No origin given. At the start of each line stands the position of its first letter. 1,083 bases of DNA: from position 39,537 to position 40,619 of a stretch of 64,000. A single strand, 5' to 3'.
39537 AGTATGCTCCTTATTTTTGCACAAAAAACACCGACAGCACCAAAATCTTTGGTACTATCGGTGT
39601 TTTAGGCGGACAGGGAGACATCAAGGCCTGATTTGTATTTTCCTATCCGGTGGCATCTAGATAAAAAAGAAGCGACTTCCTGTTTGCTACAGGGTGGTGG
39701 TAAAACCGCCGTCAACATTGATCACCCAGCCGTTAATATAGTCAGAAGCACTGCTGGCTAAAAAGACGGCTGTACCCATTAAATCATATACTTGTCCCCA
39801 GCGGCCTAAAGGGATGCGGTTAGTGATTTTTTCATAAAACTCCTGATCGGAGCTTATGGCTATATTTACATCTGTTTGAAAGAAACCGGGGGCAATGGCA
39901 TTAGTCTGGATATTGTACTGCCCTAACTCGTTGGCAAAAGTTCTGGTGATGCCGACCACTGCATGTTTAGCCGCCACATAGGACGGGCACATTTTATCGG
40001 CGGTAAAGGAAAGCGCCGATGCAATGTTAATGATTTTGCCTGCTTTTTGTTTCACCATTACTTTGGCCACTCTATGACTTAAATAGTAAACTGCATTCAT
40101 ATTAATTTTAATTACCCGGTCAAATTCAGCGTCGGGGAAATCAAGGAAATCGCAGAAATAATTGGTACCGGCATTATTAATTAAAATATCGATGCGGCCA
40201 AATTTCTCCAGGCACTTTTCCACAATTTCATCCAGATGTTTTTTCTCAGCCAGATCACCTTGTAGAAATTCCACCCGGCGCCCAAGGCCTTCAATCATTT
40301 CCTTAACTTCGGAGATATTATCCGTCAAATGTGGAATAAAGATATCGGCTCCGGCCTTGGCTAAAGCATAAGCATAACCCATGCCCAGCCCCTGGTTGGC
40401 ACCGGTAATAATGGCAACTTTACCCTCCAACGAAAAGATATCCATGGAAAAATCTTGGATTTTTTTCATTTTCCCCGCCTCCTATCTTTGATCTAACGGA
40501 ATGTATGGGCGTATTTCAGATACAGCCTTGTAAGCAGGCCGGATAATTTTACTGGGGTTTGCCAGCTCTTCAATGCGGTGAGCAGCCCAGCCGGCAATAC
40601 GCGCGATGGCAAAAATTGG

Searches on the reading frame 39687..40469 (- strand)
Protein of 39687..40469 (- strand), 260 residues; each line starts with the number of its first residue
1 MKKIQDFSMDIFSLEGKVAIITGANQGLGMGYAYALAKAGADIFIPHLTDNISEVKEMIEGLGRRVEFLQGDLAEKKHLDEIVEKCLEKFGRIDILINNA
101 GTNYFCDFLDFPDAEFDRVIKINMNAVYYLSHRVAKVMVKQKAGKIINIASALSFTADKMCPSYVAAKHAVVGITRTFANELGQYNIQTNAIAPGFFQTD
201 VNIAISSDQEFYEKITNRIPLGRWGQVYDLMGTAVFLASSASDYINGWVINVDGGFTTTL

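Call 79: find_encoding_contigs(protein=window:39687-40469:-, flank=10000, max_places=1)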
Protein window:39687-40469:- (260 aa): 21 contigs read that carry it; 1 place shown.
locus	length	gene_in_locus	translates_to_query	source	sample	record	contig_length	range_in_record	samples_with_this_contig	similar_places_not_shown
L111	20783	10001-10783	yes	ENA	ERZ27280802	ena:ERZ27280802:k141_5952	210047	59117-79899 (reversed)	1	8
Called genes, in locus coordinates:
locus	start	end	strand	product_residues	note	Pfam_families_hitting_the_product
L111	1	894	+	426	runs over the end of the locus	PF02574:S-methyl_trans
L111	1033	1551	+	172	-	PF00156:Pribosyltran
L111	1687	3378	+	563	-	PF00089:Trypsin, PF13365:Trypsin_2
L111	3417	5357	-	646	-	PF00724:Oxidored_FMN, PF00890:FAD_binding_2 (weak), PF03486:HI0933_like (weak), PF07992:Pyr_redox_2, PF12831:FAD_oxidored, PF13450:NAD_binding_8, PF13738:Pyr_redox_3, PF00070:Pyr_redox, +5 more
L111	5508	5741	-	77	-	-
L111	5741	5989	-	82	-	-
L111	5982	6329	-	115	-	-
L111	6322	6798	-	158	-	PF04542:Sigma70_r2, PF07638:Sigma70_ECF (weak), PF08281:Sigma70_r4_2, PF04545:Sigma70_r4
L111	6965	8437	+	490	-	PF02696:SelO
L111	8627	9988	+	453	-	PF00285:Citrate_synt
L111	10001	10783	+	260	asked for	PF00106:adh_short, PF08659:KR, PF13561:adh_short_C2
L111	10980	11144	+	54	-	-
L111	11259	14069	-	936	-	PF09992:NAGPA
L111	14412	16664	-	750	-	PF01841:Transglut_core, PF13559:DUF4129 (weak)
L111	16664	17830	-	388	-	PF01882:DUF58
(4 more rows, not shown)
